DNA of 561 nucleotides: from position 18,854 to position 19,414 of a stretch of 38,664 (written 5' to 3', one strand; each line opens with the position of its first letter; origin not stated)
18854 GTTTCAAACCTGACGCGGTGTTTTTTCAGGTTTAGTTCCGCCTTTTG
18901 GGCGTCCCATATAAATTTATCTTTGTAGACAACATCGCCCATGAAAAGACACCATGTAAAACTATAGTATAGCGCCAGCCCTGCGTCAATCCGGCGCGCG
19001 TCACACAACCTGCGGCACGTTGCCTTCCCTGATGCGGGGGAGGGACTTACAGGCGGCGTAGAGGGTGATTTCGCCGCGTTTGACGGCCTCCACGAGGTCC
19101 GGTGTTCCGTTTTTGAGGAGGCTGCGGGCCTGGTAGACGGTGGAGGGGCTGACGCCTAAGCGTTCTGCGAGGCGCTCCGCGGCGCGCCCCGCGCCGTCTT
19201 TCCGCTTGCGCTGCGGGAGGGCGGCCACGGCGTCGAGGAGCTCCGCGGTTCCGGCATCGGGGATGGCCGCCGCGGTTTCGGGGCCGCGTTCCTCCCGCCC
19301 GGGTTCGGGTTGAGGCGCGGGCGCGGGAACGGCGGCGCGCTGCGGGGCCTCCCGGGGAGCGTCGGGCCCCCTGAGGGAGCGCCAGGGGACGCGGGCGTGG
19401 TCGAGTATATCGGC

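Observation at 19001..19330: TrbE/VirB4 ATPase carries a C-terminal HTH copied from the element's own ParB-like gene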

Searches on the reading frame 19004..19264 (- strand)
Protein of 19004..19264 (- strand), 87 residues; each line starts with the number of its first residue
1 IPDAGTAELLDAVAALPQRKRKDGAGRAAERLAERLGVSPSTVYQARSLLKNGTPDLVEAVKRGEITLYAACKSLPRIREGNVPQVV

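Call 18: search_protein_representatives(protein=window:19004-19255:-)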
Query: 84 residues. Proteins with E-value up to 0.001 (for the whole library): 193; up to 1e-10: 20; up to 1e-30: 0. The best 150 are listed.
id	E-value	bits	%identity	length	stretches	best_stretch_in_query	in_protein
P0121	1.0e-16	76.8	55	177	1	3-73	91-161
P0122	9.0e-15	70.7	53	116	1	3-74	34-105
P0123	9.7e-15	70.6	45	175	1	4-81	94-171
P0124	1.4e-14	70.1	60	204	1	7-77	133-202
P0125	1.8e-14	69.7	49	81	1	4-74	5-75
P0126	1.9e-14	69.6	56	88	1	7-74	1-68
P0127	2.2e-14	69.5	61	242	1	3-72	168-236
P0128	7.7e-14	67.7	61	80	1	13-73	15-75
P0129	8.0e-14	67.6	53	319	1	4-71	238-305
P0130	1.4e-13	66.9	49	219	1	4-83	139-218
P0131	2.5e-13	66.0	53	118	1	4-73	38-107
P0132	4.3e-13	65.3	55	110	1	6-67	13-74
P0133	5.9e-13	64.9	56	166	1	4-74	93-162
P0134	2.2e-12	63.1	50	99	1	4-74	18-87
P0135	3.1e-12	62.6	56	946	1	1-73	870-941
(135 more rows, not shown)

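Call 44: predict_structure(alignment_id=A2)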
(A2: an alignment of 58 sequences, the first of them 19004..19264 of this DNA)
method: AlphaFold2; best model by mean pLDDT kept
length: 87 residues; sequences in the alignment: 58
mean_pLDDT: 82.7   pTM: 0.68
mean pLDDT of the five models: 82.7, 82.6, 81.6, 80.2, 77.9
residues with pLDDT >= 90: 55; 70-90: 9; 50-70: 20; < 50: 3
segments of 3 or more residues with pLDDT < 50: none
pLDDT, mean of each block of 10 residues (from residue 1): 77 83 73 92 93 94 93 78 55
secondary structure, 60 per line:
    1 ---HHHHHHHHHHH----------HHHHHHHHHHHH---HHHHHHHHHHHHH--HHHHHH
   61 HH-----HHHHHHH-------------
elements in order: H4-14 H25-36 H40-52 H55-62 H68-74
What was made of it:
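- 19028..19252 (-): ParB-type HTH DNA-binding domain (the 'tail'), residues 858-932. The AF2 model has five helices and pLDDT 82.7 (call 44).
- On FtsK gamma / TraB-type translocase with a C-terminal DNA-reading domain: The C-terminal domain is an all-helical ParB-type HTH with no wing strands in the model (call 44).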

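Call 46: search_solved_structures(query=A2, max_evalue=1, show_alignments=2)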
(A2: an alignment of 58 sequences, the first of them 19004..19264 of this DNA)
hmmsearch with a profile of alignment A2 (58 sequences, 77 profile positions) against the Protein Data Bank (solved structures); distinct sequences matched with E-value up to 1: 25.
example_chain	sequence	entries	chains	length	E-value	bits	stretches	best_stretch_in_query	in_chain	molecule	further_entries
8vd6_A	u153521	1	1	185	3.3e-08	36.6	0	23-42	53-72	CAP REPEAT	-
8tac_A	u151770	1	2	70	0.00043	23.4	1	6-60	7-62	DBP48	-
1vz0_A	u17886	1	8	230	0.0074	19.4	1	24-68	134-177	Chromosome-partitioning protein Spo0J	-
2di3_A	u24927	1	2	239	0.021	18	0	28-49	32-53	Bacterial regulatory proteins, GntR family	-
2mez_A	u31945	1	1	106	0.053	16.7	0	20-43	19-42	Multiprotein Bridging Factor (MBP-like)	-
7bqb_A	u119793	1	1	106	0.062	16.5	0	28-56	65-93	NF6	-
2lvs_A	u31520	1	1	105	0.063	16.5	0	24-44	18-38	Putative uncharacterized protein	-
8pqm_A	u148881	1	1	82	0.086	16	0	27-49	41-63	FadR family transcriptional regulator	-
1rzs_A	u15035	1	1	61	0.088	16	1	27-66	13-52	Regulatory protein cro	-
5haw_A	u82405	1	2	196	0.19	14.9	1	4-43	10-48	Nucleoid occlusion factor SlmA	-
1lli_A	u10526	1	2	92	0.19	14.9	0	13-41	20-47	PROTEIN (LAMBDA REPRESSOR)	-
4gct_A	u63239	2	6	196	0.19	14.9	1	4-43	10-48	Nucleoid occlusion factor SlmA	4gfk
9lm7_A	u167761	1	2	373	0.22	14.7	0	25-54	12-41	bvFP-Pr1-88.4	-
3tgn_A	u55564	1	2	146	0.22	14.7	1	27-54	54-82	Adc operon repressor AdcR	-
7t5u_A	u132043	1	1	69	0.31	14.3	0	13-39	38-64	Helix-turn-helix domain-containing protein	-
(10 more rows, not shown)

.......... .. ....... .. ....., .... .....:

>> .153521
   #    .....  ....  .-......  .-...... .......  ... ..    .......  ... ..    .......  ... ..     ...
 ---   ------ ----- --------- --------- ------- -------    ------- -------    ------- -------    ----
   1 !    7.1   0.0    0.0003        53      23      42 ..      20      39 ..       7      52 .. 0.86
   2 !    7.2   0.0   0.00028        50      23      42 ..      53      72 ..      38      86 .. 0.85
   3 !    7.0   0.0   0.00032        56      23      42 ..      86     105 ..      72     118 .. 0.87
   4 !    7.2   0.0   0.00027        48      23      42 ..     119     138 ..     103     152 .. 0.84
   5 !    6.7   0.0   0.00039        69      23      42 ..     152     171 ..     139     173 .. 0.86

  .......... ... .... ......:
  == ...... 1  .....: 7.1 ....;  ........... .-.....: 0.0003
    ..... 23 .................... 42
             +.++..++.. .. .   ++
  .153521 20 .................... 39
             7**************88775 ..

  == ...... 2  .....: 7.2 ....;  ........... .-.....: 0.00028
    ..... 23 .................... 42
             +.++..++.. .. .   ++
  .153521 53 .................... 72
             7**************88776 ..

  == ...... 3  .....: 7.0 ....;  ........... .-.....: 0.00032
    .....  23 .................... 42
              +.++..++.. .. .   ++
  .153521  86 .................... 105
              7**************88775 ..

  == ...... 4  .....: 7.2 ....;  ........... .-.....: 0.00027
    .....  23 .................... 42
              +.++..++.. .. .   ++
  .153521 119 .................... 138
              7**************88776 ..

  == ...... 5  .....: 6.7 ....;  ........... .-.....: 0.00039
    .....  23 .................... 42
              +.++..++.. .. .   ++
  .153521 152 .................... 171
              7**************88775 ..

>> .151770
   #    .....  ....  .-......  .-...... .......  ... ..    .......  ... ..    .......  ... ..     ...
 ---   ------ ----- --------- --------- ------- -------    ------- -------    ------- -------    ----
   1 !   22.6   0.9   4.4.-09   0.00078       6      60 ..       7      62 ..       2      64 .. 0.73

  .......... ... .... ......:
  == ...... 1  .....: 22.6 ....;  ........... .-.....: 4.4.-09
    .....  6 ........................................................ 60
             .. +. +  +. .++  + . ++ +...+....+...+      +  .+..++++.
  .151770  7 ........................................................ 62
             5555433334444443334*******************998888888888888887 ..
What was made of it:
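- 19028..19252 (-): The domain profile hits the Spo0J HTH at E 0.007 (call 46).
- On ParB/Spo0J family protein: The profile hits the Spo0J HTH at E 0.007 (call 46).
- Closest known: ParB/Spo0J/KorB/Noc family DNA-binding domain. Same: The HTH signature is shared and the profile matches Spo0J residues 134-177 (call 46).
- The domain profile hits the Spo0J HTH (call 46).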

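Call 47: fold_search(model_id=the predicted structure, library=pdb)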
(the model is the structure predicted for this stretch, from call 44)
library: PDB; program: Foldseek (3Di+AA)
matches with E <= 10: 77; with E <= 0.001: 0
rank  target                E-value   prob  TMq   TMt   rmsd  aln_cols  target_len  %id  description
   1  7pik_B                1.2e+00  0.44  0.39  0.08   9.6        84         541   13  Cryo-EM structure of E. coli TnsB in complex with right end fragment of Tn7 transposon (released 2022-06-15)
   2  1vz0_A                1.4e+00  0.30  0.37  0.20  11.2        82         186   29  Chromosome segregation protein Spo0J from Thermus thermophilus (released 2004-07-19)
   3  7pik_A                1.4e+00  0.41  0.39  0.25   9.6        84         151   13  Cryo-EM structure of E. coli TnsB in complex with right end fragment of Tn7 transposon (released 2022-06-15)
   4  1vz0_F                1.5e+00  0.28  0.38  0.20  11.2        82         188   29  Chromosome segregation protein Spo0J from Thermus thermophilus (released 2004-07-19)
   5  8qa9_A                1.6e+00  0.57  0.43  0.21   4.7        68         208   20  Crystal structure of the RK2 plasmid encoded co-complex of the C-terminally truncated transcriptional repressor protei (released 2024-02-21)
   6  4umk_D                1.7e+00  0.35  0.39  0.22  11.6        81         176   15  The complex of Spo0J and parS DNA in chromosomal partition system (released 2015-05-13)
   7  1vz0_C                1.8e+00  0.25  0.38  0.20  11.2        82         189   29  Chromosome segregation protein Spo0J from Thermus thermophilus (released 2004-07-19)
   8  1vz0_B                1.9e+00  0.23  0.38  0.20  11.2        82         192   29  Chromosome segregation protein Spo0J from Thermus thermophilus (released 2004-07-19)
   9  1r71_D                2.0e+00  0.54  0.48  0.39   4.8        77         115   18  Crystal Structure of the DNA binding domain of KorB in complex with the operator DNA (released 2004-06-01)
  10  7ng0                  2.2e+00  0.57  0.47  0.23   3.0        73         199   27  Crystal structure of N- and C-terminally truncated Geobacillus thermoleovorans nucleoid occlusion protein Noc (released 2021-02-17)
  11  8qa9_B                2.3e+00  0.47  0.44  0.21   4.5        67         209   19  Crystal structure of the RK2 plasmid encoded co-complex of the C-terminally truncated transcriptional repressor protei (released 2024-02-21)
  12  1r71_A                2.3e+00  0.44  0.43  0.35   4.5        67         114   19  Crystal Structure of the DNA binding domain of KorB in complex with the operator DNA (released 2004-06-01)
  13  2h7g_X                2.6e+00  0.11  0.28  0.12   7.7        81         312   14  Structure of variola topoisomerase non-covalently bound to DNA (released 2006-08-15)
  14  7c0g_B                2.6e+00  0.07  0.21  0.25  11.8        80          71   22  Aca1 in complex with 14bp palindromic DNA target (released 2021-05-05)
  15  1vz0_E                3.3e+00  0.16  0.38  0.20  11.2        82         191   29  Chromosome segregation protein Spo0J from Thermus thermophilus (released 2004-07-19)
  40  1r71_B                6.6e+00  0.10  0.33  0.26   8.9        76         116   20  Crystal Structure of the DNA binding domain of KorB in complex with the operator DNA (released 2004-06-01)
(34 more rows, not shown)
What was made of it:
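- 19028..19252 (-): The Foldseek list is dominated by ParB-family DNA-binding domains, though all E-values exceed 1 (call 47).
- On ParB/Spo0J family protein: ParB-family entries dominate the Foldseek list, but all have E above 1 and TM 0.37-0.49 (call 47).
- Closest known: ParB/Spo0J/KorB/Noc family DNA-binding domain. Same: The five-helix model superposes best on ParB-family DNA-binding domains: Noc 7ng0 with TM 0.47 and rmsd 3.0 over 73 columns, and KorB 1r71 with TM 0.48 (call 47).
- Closest known: KorB. Same: The KorB DNA-binding domain is among the best fold matches (call 47).
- Foldseek lists Spo0J, KorB, Noc, ParB and SopB DNA-binding domains (call 47).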

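Call 49: search_protein_families(library=ncbifam, proteins=[window:19004-19264:-], max_evalue=0.1)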
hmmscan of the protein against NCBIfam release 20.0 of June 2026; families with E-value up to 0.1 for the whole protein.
window:19004-19264:- (87 aa): 2 families
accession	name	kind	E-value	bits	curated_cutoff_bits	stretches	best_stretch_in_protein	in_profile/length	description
NF049902.1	FTL_1293_fam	exception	0.035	14.3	170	1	26-51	22-47/150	FTL_1293 family small RNA FtrC-regulated protein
TIGR01764.1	excise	domain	0.054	13.9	28.8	0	32-45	7-20/49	excisionase family DNA-binding protein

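Call 59: find_encoding_contigs(protein=P0125, flank=6000, max_places=3)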
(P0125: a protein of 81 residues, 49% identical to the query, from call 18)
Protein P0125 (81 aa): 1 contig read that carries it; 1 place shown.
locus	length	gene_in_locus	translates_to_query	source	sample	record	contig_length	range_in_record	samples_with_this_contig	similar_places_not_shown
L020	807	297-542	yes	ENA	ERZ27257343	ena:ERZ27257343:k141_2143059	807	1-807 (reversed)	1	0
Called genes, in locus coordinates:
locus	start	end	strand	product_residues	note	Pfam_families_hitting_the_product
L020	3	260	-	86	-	?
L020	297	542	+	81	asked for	-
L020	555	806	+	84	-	?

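Call 75: search_dna_similar(query=window:19004-19264:-, collection=plasmids, mode=protein, max_evalue=0.001, max_rows=25)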
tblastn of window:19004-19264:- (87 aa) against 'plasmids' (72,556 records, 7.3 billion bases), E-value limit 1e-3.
No match.
